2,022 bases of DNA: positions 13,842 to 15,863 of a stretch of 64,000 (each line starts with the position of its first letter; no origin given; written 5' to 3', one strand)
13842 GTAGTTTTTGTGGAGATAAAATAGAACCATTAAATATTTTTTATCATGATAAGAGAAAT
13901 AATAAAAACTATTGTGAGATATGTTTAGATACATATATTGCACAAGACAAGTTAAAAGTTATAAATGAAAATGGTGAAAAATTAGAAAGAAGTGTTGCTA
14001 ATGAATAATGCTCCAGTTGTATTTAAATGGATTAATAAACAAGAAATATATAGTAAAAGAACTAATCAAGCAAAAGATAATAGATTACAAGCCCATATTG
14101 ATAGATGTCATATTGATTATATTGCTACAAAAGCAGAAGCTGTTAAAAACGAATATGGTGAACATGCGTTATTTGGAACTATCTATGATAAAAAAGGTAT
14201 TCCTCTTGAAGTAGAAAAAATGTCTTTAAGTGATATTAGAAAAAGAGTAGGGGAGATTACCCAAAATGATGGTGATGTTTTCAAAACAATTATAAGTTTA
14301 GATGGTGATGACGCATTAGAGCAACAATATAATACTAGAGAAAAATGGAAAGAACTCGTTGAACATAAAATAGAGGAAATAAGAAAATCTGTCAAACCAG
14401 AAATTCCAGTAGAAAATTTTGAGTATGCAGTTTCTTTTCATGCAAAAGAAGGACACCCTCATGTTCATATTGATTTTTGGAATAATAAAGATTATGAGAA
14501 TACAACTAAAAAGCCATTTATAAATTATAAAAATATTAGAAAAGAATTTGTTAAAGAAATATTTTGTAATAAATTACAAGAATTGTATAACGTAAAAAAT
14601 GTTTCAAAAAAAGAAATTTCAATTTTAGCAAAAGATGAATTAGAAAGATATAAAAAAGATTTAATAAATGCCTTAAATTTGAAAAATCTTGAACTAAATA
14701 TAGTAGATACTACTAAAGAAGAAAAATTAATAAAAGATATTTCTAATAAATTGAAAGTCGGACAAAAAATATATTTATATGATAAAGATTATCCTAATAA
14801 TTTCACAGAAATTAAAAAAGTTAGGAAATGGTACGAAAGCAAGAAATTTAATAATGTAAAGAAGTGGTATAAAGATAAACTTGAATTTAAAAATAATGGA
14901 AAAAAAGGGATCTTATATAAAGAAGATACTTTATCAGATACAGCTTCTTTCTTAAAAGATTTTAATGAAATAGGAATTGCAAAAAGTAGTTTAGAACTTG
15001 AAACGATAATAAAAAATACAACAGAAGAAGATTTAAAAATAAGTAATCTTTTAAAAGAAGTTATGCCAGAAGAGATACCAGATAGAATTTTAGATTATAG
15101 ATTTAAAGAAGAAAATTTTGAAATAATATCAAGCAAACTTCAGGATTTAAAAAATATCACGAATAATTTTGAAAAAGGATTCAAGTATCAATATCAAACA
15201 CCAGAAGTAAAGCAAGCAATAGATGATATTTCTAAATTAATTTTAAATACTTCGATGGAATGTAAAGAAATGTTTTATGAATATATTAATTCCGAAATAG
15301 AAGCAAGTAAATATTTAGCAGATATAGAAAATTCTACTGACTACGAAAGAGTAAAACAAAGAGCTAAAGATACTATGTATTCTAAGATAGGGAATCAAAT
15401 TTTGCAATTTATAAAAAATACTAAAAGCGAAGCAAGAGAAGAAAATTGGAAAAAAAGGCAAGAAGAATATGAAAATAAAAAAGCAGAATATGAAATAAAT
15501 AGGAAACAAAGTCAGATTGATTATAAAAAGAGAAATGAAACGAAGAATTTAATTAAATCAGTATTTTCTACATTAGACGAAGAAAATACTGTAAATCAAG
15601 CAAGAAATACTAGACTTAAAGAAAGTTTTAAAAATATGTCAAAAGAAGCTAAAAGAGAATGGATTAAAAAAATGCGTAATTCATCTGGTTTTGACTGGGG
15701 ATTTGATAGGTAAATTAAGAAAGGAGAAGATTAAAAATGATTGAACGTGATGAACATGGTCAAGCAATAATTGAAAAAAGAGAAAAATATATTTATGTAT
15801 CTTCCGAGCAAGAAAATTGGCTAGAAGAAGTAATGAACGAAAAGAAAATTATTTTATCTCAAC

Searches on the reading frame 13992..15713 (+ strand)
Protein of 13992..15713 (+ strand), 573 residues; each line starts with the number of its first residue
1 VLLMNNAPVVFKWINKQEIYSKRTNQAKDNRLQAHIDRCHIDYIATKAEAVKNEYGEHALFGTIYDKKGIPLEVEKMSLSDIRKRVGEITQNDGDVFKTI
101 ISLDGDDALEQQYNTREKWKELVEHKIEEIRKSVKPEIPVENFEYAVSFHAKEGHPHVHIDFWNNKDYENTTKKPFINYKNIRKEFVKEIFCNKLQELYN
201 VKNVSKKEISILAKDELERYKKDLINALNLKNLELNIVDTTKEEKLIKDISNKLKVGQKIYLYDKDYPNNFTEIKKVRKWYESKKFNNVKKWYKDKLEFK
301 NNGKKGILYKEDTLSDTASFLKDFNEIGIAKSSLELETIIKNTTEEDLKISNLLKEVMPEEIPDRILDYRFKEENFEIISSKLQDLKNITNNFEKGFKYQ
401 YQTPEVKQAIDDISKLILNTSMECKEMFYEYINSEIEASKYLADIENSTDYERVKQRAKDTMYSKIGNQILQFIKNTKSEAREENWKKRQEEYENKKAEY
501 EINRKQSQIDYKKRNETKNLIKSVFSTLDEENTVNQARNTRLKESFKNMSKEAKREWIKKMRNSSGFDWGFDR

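Call 6: search_protein_families(library=pfam, proteins=[window:13992-15713:+], max_evalue=0.01)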
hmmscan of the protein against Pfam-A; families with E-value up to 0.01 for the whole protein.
window:13992-15713:+ (573 aa): 1 family
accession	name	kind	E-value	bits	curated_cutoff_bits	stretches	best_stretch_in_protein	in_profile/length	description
PF03432.20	Relaxase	-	0.0016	19.2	24.6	1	93-184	42-121/132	MobA/VirD2-like, nuclease domain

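Call 8: search_protein_families(library=ncbifam, proteins=[window:13992-15713:+], max_evalue=0.01)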
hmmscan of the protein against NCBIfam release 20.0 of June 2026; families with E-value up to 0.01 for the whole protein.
window:13992-15713:+ (573 aa): 1 family
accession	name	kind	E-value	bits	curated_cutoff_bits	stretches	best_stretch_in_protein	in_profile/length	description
NF041499.3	MobP3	subfamily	5.7e-33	114.8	150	2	24-312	41-295/315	MobP3 family relaxase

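Call 16: find_related_loci(query=window:13992-15713:+, collection=genome_contigs, flank=10000)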
Query window:13992-15713:+ (573 aa) in genome_contigs; peptide patterns used: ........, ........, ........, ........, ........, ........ (x = any residue, [..] = any of these).
55 stretches matched a pattern; 2 encode a relative of the query (tblastn E <= 1e-3); 2 distinct loci.
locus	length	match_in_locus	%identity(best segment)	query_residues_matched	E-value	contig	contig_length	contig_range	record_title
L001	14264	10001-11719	91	1-573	0e+0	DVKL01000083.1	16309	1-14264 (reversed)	MAG TPA_asm: Candidatus Faecimonas intestinavium isolate USAMLcec2-12447 USAMLcec2__C143021_L16309_SRR5280393, whole gen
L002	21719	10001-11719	91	1-573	0e+0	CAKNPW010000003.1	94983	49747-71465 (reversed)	MAG TPA_asm: uncultured Clostridium sp. isolate ERR3414582_bin.23_metaWRAP_v1.1_MAG genome assembly, contig: NODE_375_le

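Call 19: find_homologous_proteins(query=window:13992-15713:+, max_evalue=1e-10)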
Query window:13992-15713:+ (573 aa): 60 proteins with E <= 1e-10 among 8000 candidates.
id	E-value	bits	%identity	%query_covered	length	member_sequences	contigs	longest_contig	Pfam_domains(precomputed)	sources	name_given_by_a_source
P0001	0.0e+0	1141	92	99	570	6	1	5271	-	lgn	-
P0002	0.0e+0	1140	91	99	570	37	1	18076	-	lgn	-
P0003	0.0e+0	1138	91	99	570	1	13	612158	-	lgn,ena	-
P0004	0.0e+0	1122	90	99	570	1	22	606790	-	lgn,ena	-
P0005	0.0e+0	1121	89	99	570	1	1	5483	-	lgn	-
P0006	0.0e+0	1121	89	99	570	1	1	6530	-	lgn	-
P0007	0.0e+0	1119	90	99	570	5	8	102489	-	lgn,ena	-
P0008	0.0e+0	1119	89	99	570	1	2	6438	-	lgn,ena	-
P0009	0.0e+0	1116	89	99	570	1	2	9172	-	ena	-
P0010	0.0e+0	1091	87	99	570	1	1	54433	-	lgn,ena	-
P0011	0.0e+0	1055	84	99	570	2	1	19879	-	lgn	-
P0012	5.0e-267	905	73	99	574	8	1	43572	PF18555.8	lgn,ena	-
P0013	6.1e-138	479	45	99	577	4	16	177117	-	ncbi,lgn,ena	-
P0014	1.9e-137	477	45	100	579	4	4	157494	PF18555.8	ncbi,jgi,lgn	-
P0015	2.6e-133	464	44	99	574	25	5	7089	PF18555.8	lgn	-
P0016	1.7e-132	461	43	100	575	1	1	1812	PF18555.8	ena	-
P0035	5.8e-117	410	42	99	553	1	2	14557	PF18555.8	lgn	-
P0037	6.1e-116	406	43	99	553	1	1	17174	PF18555.8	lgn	-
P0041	7.2e-114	400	42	97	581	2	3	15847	PF18555.8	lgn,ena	-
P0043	8.3e-113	396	42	99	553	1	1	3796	PF18555.8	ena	-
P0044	4.1e-112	394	41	99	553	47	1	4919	PF18555.8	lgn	-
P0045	2.6e-111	391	41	99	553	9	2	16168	PF18555.8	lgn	-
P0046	4.1e-111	391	42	99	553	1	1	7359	PF18555.8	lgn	-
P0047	4.6e-111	390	42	99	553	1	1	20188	PF18555.8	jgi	-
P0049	1.2e-110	389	42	99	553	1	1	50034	PF18555.8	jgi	-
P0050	2.3e-110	388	42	99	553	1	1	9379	PF18555.8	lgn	-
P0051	2.7e-109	385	41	99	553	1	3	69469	PF18555.8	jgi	-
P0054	3.5e-103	364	44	84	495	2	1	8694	PF18555.8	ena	-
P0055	2.9e-94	335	39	98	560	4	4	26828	PF18555.8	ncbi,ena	-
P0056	4.8e-94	334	41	87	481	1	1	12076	PF18555.8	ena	-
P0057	4.2e-93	331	37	98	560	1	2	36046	PF18555.8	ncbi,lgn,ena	-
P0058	8.7e-89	317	37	98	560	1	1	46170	PF18555.8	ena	-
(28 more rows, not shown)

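Call 21: find_encoding_contigs(protein=P0012, flank=10000, max_places=2)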
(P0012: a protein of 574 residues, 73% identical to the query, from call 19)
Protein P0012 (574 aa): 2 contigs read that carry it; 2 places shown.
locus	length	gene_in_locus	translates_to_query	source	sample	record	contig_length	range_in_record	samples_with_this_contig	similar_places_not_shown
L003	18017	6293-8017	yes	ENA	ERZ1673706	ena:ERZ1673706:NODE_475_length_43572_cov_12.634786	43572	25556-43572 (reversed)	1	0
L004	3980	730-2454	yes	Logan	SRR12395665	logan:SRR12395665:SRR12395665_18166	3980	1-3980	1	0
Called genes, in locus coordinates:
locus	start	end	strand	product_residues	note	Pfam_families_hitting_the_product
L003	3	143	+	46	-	?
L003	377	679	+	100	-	-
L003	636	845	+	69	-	-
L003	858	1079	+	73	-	-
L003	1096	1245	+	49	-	-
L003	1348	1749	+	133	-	PF03692:CxxCxxCC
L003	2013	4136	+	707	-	PF01751:Toprim, PF01131:Topoisom_bac, PF13342:Toprim_Crpt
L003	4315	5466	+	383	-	PF02195:ParB_N, PF17762:HTH_ParB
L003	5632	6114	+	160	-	-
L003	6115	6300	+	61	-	-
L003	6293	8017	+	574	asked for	PF18555:MobL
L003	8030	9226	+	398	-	-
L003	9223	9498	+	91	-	-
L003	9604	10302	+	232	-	PF04203:Sortase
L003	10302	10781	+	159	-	-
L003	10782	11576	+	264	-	-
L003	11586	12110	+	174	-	-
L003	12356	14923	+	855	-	PF02534:T4SS-DNA_transf, PF10412:TrwB_AAD_bind, PF12696:TraG-D_C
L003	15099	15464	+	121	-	-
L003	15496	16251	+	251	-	-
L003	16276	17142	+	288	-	PF19597:TrbL_4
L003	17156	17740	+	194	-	-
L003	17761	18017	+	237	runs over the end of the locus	PF18895:T4SS_pilin (weak)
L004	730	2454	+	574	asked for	PF18555:MobL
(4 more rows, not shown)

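Call 22: find_encoding_contigs(protein=P0013, flank=10000, max_places=2)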
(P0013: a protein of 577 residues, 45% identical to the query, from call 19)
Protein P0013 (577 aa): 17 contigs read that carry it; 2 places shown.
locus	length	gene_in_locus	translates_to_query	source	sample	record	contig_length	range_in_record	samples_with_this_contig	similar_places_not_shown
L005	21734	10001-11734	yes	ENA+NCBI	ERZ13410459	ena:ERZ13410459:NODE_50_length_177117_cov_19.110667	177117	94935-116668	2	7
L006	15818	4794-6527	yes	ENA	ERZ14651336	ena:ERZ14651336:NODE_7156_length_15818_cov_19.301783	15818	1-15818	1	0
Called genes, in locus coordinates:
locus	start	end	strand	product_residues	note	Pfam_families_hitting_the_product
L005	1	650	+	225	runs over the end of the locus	-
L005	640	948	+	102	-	-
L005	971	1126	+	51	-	-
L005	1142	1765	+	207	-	-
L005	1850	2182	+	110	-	-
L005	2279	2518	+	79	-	-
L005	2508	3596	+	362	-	PF07804:HipA_C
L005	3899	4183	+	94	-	-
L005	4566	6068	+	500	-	PF01131:Topoisom_bac, PF13342:Toprim_Crpt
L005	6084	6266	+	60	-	-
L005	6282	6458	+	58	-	-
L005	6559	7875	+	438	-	PF02195:ParB_N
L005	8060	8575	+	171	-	-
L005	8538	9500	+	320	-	-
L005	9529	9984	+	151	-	-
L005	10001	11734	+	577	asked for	-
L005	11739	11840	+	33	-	-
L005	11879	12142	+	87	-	-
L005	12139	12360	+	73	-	-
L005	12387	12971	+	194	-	-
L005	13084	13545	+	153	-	-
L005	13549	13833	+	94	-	-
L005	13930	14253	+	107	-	-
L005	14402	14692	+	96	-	-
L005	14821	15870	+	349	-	PF02534:T4SS-DNA_transf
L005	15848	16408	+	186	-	PF02534:T4SS-DNA_transf, PF10412:TrwB_AAD_bind, PF12696:TraG-D_C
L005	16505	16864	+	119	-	PF18895:T4SS_pilin (weak)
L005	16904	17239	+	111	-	-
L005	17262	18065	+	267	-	-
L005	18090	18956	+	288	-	PF19597:TrbL_4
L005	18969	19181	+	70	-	-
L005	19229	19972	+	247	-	PF18895:T4SS_pilin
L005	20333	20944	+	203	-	PF26593:TraC-like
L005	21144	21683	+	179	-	-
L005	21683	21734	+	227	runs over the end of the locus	PF19044:P-loop_TraG, PF01935:DUF87, PF12846:AAA_10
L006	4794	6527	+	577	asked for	-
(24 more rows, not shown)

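Call 23: find_encoding_contigs(protein=P0014, flank=10000, max_places=2)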
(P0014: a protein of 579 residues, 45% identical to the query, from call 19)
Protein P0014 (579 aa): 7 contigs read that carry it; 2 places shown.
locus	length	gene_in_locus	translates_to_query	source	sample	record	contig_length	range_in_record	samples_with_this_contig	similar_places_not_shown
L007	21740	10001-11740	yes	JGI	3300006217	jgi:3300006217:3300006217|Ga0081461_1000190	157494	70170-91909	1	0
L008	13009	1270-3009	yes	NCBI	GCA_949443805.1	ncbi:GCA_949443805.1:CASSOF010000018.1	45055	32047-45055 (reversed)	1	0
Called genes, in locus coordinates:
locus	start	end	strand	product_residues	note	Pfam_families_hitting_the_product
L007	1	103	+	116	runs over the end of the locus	-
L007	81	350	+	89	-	-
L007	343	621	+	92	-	-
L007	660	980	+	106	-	-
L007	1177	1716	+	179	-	-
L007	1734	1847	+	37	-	-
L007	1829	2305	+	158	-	PF13649:Methyltransf_25 (faint), PF08241:Methyltransf_11 (faint)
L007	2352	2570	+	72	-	-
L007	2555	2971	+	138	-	-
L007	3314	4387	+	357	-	PF07804:HipA_C (faint)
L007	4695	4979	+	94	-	-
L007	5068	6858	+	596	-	PF01131:Topoisom_bac, PF13342:Toprim_Crpt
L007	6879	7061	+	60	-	-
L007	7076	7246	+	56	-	-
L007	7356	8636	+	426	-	PF02195:ParB_N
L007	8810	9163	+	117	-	-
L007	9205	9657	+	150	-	-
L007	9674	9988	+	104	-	-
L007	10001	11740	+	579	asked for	PF18555:MobL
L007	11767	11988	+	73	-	-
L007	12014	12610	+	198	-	-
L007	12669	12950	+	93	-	-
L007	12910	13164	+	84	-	-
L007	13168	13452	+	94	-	-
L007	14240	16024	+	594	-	PF02534:T4SS-DNA_transf, PF10412:TrwB_AAD_bind, PF12696:TraG-D_C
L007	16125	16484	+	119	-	PF18895:T4SS_pilin (weak)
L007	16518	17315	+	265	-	-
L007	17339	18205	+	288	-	PF19597:TrbL_4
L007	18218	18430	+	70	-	-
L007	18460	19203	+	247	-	PF18895:T4SS_pilin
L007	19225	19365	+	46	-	-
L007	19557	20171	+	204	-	PF26593:TraC-like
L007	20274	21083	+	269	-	-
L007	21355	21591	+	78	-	-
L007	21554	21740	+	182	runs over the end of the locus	-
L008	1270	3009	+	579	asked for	PF18555:MobL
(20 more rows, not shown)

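Call 28: search_dna_similar(query=window:13992-15713:+, collection=plasmids, mode=protein, max_rows=25)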
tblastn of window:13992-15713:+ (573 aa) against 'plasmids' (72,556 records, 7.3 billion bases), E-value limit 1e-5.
Records with a match: 39; places in all: 39; records where one place covers at least 80% of the query: 0.
Best place of each record, by identity: <60% 39.
By first word of the organism name: Bacillus 37; Exiguobacterium 1; Subdoligranulum 1.
By predicted mobility (MOB-suite, as given by PLSDB): conjugative 36; non-mobilizable 2; mobilizable 1.
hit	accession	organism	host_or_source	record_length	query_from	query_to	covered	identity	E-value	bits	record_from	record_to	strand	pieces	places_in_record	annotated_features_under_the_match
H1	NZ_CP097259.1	Bacillus thuringiensis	pure culture,surface soil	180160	2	264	46%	23.3%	2e-10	72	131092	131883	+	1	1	mobP3: MobP3 family relaxase | hypothetical protein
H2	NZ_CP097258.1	Bacillus thuringiensis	pure culture,surface soil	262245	2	264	46%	23.3%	2e-10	72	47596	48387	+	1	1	mobP3: MobP3 family relaxase | hypothetical protein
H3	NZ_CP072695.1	Bacillus thuringiensis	whole organism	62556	2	264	46%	23.3%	3e-10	71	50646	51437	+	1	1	mobP3: MobP3 family relaxase | hypothetical protein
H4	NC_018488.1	Bacillus thuringiensis HD-771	-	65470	2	264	46%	23.3%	3e-10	71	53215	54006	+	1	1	mobP3: MobP3 family relaxase | hypothetical protein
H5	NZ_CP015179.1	Bacillus thuringiensis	Bombyx mori,cell culture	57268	2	264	46%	23.3%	3e-10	71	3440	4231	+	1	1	mobP3: MobP3 family relaxase | hypothetical protein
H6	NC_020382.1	Bacillus thuringiensis serovar thuringiensis str. IS5056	-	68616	2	264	46%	23.3%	3e-10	71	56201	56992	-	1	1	mobP3: MobP3 family relaxase | hypothetical protein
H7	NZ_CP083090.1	Bacillus thuringiensis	whole organism,Biopesticide B401/B402 ...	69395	2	264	46%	23.3%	3e-10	71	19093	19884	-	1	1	mobP3: MobP3 family relaxase | hypothetical protein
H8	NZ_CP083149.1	Bacillus thuringiensis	whole organism,Biopesticide Agree WP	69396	2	264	46%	23.3%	3e-10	71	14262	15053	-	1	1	mobP3: MobP3 family relaxase | hypothetical protein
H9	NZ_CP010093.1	Bacillus thuringiensis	Dendrolimus sibericus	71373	2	264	46%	23.3%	3e-10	71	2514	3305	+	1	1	mobP3: MobP3 family relaxase | hypothetical protein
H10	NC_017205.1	Bacillus thuringiensis serovar chinensis CT-43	-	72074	2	264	46%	23.3%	3e-10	71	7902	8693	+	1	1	mobP3: MobP3 family relaxase | hypothetical protein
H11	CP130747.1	Bacillus thuringiensis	rhizhosphere soil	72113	2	264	46%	23.3%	3e-10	71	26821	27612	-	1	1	mobP3: MobP3 family relaxase | hypothetical protein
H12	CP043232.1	Bacillus thuringiensis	whole organism,soil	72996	2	264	46%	23.3%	3e-10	71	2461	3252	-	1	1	conjugal transfer protein | hypothetical protein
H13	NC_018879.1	Bacillus thuringiensis Bt407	-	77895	2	264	46%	23.3%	3e-10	71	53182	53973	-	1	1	mobP3: MobP3 family relaxase | hypothetical protein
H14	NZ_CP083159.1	Bacillus thuringiensis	whole organism,Biopesticide XenTari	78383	2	264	46%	23.3%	3e-10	71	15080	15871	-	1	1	mobP3: MobP3 family relaxase | hypothetical protein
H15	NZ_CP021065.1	Bacillus thuringiensis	Environment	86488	2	264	46%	23.3%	3e-10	71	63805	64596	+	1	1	mobP3: MobP3 family relaxase | hypothetical protein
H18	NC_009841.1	Bacillus thuringiensis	-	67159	2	264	46%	23.3%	3e-10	71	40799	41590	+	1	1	mobP3: MobP3 family relaxase | hypothetical protein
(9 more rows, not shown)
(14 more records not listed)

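Call 34: find_related_loci(query=A3, collection=genome_contigs, flank=10000)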
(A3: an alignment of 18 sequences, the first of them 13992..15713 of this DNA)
Query A3 (573 aa) in genome_contigs; peptide patterns used: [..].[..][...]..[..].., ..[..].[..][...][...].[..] (x = any residue, [..] = any of these).
119 stretches matched a pattern; 36 encode a relative of the query (tblastn E <= 1e-3); 35 distinct loci.
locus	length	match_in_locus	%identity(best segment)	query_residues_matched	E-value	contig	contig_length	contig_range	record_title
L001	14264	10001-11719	91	1-573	0e+0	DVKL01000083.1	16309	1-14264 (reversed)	MAG TPA_asm: Candidatus Faecimonas intestinavium isolate USAMLcec2-12447 USAMLcec2__C143021_L16309_SRR5280393, whole gen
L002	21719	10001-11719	91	1-573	0e+0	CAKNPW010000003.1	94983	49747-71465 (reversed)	MAG TPA_asm: uncultured Clostridium sp. isolate ERR3414582_bin.23_metaWRAP_v1.1_MAG genome assembly, contig: NODE_375_le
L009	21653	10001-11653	41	24-569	4e-129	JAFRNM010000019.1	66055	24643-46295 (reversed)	MAG: Clostridia bacterium isolate RGIG2630 Goat_Omasum-1__c661780, whole genome shotgun sequence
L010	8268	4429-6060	43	9-573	6e-127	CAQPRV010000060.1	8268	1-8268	MAG TPA_asm: uncultured Clostridia bacterium isolate MGBC161478 genome assembly, contig: MGBC161478.60, whole genome sho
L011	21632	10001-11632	43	9-573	7e-127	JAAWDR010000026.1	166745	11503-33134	MAG: Clostridia bacterium isolate ABMPRH_61_2 k141_838860, whole genome shotgun sequence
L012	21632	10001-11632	41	9-573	7e-127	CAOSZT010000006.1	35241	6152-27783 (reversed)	MAG TPA_asm: uncultured Clostridia bacterium isolate MGBC107341 genome assembly, contig: MGBC107341.6, whole genome shot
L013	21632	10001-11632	42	9-573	1e-123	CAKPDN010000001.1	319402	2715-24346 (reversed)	MAG: uncultured Clostridia bacterium isolate REFINED_METABAT215_TOP10_CONTIGS_1500_ASSEMBLY_K77_MERGED__Hadza_PheChl_Fib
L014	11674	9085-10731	39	7-569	5e-107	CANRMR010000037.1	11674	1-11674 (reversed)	MAG: uncultured Clostridia bacterium isolate Lapin-022__bin72 genome assembly, contig: Lapin-022__NODE_5549_length_11674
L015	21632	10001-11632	42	9-573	1e-122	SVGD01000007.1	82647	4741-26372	MAG: Clostridiales bacterium isolate SIG349 NODE_1745_length_82647_cov_5.273970, whole genome shotgun sequence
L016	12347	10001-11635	35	7-573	7e-91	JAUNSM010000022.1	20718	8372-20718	MAG: Clostridia bacterium isolate S4R_St_33 NODE_719_length_20718_cov_19.271597, whole genome shotgun sequence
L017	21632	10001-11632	43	9-573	7e-127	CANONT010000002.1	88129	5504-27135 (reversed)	MAG TPA_asm: uncultured Clostridium sp. isolate SRR19759403_bin.21_metawrap_v1.3_MAG genome assembly, contig: NODE.284_l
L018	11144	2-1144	43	176-573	8e-83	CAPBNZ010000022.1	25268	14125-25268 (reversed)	MAG TPA_asm: uncultured Clostridia bacterium isolate MGBC108358 genome assembly, contig: MGBC108358.22, whole genome sho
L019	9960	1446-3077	43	9-573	6e-127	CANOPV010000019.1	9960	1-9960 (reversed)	MAG TPA_asm: uncultured Clostridium sp. isolate SRR19759483_bin.72_metawrap_v1.3_MAG genome assembly, contig: NODE.6996_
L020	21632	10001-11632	42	9-573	8e-127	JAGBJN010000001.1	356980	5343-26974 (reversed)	MAG: Clostridia bacterium isolate RGIG9176 Water_deer_Reticulum-5__c59, whole genome shotgun sequence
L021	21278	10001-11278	37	4-569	6e-34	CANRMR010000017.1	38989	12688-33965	MAG: uncultured Clostridia bacterium isolate Lapin-022__bin72 genome assembly, contig: Lapin-022__NODE_974_length_38989_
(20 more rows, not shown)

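Call 47: search_protein_families(library=pfam, alignment_id=A3, max_evalue=0.01)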
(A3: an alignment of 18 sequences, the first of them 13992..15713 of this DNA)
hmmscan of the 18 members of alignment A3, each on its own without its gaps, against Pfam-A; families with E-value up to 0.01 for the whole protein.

A. member 1, window:13992-15713:+ (573 aa): 1 family
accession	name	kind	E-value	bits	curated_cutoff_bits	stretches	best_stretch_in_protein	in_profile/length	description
PF03432.20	Relaxase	-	0.0016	19.2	24.6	1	93-184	42-121/132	MobA/VirD2-like, nuclease domain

B. families by the number of members that match (of 18 scanned): 2 families
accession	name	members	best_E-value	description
PF18555.7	MobL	13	4e-13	MobL relaxases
PF03432.20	Relaxase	6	0.00023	MobA/VirD2-like, nuclease domain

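Call 58: search_protein_families(library=pfam, proteins=[L014:7259-8404:+, L014:6767-7072:+, L014:8503-9048:+, L016:8297-9373:+, L016:9517-9966:+, L011:7152-8414:+, L011:5761-6555:+, L011:8547-9077:+, L011:9088-9957:+], max_evalue=0.05)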
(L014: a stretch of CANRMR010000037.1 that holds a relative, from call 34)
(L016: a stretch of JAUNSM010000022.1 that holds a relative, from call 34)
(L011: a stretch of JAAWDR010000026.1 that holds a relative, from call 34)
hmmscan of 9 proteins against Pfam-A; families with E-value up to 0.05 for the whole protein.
L014:7259-8404:+ (381 aa): 2 families
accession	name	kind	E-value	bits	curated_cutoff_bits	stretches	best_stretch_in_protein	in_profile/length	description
PF02195.25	ParB_N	-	3.7e-17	62.6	26.3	1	103-186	4-86/95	ParB N-terminal domain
PF17762.8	HTH_ParB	-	0.033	14.8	22.6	0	247-290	33-76/102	ParB HTH domain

L014:6767-7072:+ (101 aa): 0 families

L014:8503-9048:+ (181 aa): 0 families

L016:8297-9373:+ (358 aa): 2 families
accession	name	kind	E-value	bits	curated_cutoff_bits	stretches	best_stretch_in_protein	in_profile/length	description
PF02195.25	ParB_N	-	2.1e-17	63.4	26.3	1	89-171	5-87/95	ParB N-terminal domain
PF17762.8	HTH_ParB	-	2.1e-05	25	22.6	1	230-290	32-93/102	ParB HTH domain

L016:9517-9966:+ (149 aa): 2 families
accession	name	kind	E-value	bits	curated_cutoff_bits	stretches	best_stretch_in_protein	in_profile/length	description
PF09670.15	Cas_Cas02710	-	0.028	14.6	27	0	2-53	53-102/153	Csm6 HEPN domain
PF14735.11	HAUS4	-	0.031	14.4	25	1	29-116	7-94/235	HAUS augmin-like complex subunit 4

L011:7152-8414:+ (420 aa): 2 families
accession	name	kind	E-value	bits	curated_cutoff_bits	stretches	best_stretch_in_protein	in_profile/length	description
PF02195.25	ParB_N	-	1.4e-12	47.9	26.3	1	142-222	4-84/95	ParB N-terminal domain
PF13411.12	MerR_1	-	0.019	15.5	21.6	0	17-42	42-67/69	MerR HTH family regulatory protein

L011:5761-6555:+ (264 aa): 2 families
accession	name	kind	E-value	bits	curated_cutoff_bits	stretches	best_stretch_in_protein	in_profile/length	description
PF00072.30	Response_reg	-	1.5e-10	41.7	30.2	1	14-111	1-93/111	Response regulator receiver domain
PF20653.3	COG6_C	-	0.021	14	26.4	1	149-252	323-427/462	Conserved Oligomeric Golgi complex subunit 6, C-terminal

L011:8547-9077:+ (176 aa): 2 families
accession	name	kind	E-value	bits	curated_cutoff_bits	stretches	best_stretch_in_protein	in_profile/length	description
PF17884.7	DUF5591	-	0.0016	18.7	26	1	33-100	57-125/150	Domain of unknown function (DUF5591)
PF01057.23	Parvo_NS1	-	0.048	13.1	20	0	45-111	9-74/271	Parvovirus non-structural protein NS1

L011:9088-9957:+ (289 aa): 0 families

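Call 61: search_protein_families(library=pfam, proteins=[L003:5632-6114:+, L005:8060-8575:+, L007:8810-9163:+, L011:8547-9077:+], max_evalue=10)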
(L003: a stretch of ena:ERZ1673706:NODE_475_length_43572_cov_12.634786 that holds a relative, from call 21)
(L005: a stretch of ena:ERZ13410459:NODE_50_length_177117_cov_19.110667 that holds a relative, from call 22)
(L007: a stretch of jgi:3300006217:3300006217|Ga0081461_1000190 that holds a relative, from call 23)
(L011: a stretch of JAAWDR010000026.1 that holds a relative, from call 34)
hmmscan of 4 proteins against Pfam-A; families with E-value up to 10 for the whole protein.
L003:5632-6114:+ (160 aa): 0 families

L005:8060-8575:+ (171 aa): 0 families

L007:8810-9163:+ (117 aa): 1 family
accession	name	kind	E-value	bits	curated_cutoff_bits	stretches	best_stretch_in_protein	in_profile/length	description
PF12959.12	DUF3848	-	0.0032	17.9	30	1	3-78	1-71/95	Protein of unknown function (DUF3848)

L011:8547-9077:+ (176 aa): 9 families
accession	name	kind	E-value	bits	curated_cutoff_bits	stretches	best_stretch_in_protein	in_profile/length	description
PF17884.7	DUF5591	-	0.0016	18.7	26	1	33-100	57-125/150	Domain of unknown function (DUF5591)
PF01057.23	Parvo_NS1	-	0.048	13.1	20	1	45-111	9-74/271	Parvovirus non-structural protein NS1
PF23828.1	DUF7198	-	0.098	12.5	27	1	19-121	22-124/236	Family of unknown function (DUF7198)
PF13158.11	DUF3993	-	0.18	12.5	22.4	1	52-129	17-99/118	Protein of unknown function (DUF3993)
PF09888.14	DUF2115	-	0.24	12.3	25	1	40-121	24-103/162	Uncharacterized protein conserved in archaea (DUF2115)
PF10038.14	DUF2274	-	0.24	12.3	23.8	1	25-72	10-58/69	Protein of unknown function (DUF2274)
PF03296.19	Pox_polyA_pol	-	0.81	10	22.6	1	60-106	4-55/148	Poxvirus poly(A) polymerase nucleotidyltransferase domain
PF17351.7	DUF5380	-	1.1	9.6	29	1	16-53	4-41/85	Family of unknown function (DUF5380)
PF18932.5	DUF5681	-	4.7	8.3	27.5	0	60-96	20-58/77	Family of unknown function (DUF5681)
